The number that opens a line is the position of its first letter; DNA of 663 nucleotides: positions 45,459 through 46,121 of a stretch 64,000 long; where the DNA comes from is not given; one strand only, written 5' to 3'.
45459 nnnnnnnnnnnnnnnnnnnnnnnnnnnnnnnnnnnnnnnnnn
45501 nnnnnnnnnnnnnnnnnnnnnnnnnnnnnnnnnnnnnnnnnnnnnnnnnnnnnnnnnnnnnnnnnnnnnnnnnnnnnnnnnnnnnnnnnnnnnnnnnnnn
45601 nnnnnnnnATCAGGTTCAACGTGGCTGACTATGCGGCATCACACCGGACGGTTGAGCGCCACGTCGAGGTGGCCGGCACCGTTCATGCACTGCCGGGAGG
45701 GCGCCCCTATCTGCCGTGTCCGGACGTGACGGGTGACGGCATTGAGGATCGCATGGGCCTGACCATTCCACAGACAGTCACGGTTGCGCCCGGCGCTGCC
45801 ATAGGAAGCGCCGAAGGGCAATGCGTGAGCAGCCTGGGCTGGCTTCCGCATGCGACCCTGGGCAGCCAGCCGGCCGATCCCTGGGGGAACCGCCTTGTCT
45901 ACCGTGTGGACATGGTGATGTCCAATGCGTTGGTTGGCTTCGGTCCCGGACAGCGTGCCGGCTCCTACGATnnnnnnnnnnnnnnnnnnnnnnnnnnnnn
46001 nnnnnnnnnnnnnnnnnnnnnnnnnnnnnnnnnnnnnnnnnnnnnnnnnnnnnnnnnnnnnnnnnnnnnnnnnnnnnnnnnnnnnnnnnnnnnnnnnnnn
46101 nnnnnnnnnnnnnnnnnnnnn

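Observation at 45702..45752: Conserved Cys-Pro-Asp / DxDGDG acidic loop right after the pilin helix in all four paralogues (possible Ca2+-binding site)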

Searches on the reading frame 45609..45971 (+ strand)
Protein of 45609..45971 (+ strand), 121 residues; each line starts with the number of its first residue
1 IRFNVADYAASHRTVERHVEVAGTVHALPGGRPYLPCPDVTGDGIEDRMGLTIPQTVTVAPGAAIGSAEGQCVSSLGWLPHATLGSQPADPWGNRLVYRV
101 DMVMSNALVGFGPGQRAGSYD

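Call 87: search_protein_representatives(alignment_id=A5)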
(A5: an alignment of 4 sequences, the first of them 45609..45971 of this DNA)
Query: 4 sequences, 124 profile positions. Proteins with E-value up to 0.001 (for the whole library): 441; up to 1e-10: 173; up to 1e-30: 3. The best 150 are listed.
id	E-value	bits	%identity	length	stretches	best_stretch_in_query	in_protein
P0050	1.1e-49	183.9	-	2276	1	5-124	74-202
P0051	6.6e-47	175.0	-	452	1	1-123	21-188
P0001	3.5e-36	140.3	-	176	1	3-108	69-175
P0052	1.1e-30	122.6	-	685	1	3-124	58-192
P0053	1.1e-29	119.3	-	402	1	4-123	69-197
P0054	3.4e-29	117.7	-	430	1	4-121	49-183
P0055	8.6e-29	116.4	-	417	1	4-121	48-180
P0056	1.8e-28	115.4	-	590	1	3-123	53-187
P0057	1.6e-27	112.3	-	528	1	14-123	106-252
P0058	2.4e-27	111.8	-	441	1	4-123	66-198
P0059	5.7e-27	110.6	-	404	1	4-122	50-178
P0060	9.6e-27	109.8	-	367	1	5-123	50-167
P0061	2.7e-26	108.4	-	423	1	4-123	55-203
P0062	2.8e-26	108.3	-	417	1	7-123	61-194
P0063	2.8e-26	108.3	-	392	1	3-123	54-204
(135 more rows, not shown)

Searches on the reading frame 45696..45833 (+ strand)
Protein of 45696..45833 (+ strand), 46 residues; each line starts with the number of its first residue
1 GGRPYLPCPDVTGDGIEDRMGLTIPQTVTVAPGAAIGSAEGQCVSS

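Call 70: search_protein_families(library=pfam, proteins=[window:45696-45833:+], max_evalue=10)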
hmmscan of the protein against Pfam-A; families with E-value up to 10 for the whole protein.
seq(46 aa): 0 families
